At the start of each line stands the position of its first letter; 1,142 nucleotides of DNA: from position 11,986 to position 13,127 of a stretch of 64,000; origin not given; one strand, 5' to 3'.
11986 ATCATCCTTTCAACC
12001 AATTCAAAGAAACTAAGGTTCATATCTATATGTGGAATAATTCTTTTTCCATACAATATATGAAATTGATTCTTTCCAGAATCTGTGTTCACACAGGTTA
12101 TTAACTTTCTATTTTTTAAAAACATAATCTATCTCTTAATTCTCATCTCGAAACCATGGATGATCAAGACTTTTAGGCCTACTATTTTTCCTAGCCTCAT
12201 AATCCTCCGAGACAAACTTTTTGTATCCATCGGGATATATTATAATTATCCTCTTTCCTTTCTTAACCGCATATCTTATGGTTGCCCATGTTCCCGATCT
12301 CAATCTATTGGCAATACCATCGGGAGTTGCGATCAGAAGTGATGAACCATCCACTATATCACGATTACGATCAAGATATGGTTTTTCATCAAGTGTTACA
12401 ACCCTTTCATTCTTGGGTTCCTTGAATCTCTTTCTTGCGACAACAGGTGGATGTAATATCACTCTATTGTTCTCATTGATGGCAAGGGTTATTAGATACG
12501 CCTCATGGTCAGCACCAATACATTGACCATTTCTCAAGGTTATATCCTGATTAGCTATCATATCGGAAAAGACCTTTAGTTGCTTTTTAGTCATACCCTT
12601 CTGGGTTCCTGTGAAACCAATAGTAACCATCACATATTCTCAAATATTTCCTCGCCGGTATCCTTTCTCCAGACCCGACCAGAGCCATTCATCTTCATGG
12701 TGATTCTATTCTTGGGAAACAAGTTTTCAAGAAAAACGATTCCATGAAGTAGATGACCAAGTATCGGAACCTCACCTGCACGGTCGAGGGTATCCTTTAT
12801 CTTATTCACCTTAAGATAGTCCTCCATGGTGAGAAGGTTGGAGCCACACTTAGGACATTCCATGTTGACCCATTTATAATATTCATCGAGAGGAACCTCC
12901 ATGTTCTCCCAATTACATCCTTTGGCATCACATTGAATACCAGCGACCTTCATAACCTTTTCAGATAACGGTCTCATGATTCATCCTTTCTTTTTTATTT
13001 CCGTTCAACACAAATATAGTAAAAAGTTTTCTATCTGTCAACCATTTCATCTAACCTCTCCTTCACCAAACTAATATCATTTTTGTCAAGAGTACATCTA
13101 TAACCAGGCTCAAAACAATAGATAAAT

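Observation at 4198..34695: Massive expansion (~45 copies) of one small protein family with an R/K-L-x-F-L-x-G helix, arrayed on both early arms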

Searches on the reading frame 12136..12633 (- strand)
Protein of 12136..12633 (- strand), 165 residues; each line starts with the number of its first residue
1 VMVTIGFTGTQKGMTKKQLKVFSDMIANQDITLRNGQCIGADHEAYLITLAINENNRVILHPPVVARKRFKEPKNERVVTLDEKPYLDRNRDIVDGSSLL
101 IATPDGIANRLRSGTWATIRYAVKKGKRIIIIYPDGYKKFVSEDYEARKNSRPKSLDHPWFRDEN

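Call 80: search_protein_families(library=pfam, max_evalue=0.01, proteins=[window:12136-12633:-])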
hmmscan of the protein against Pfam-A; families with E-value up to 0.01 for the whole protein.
window:12136-12633:- (165 aa): 0 families

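Call 81: search_protein_families(library=phrogs, max_evalue=0.01, proteins=[window:12136-12633:-])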
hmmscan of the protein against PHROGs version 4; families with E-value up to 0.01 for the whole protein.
window:12136-12633:- (165 aa): 1 family
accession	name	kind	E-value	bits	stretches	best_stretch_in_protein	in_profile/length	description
phrog_289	-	other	2.3e-08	34.3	1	2-148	22-154/500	GTP-binding domain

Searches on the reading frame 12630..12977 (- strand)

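Call 80: search_protein_families(library=pfam, max_evalue=0.01, proteins=[window:12630-12977:-])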
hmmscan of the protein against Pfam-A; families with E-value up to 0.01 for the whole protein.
window:12630-12977:- (115 aa): 0 families

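Call 81: search_protein_families(library=phrogs, max_evalue=0.01, proteins=[window:12630-12977:-])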
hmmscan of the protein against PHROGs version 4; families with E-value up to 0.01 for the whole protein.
window:12630-12977:- (115 aa): 1 family
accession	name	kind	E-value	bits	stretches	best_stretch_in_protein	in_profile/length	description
phrog_5602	-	unknown function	0.0034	18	1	38-58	18-38/60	-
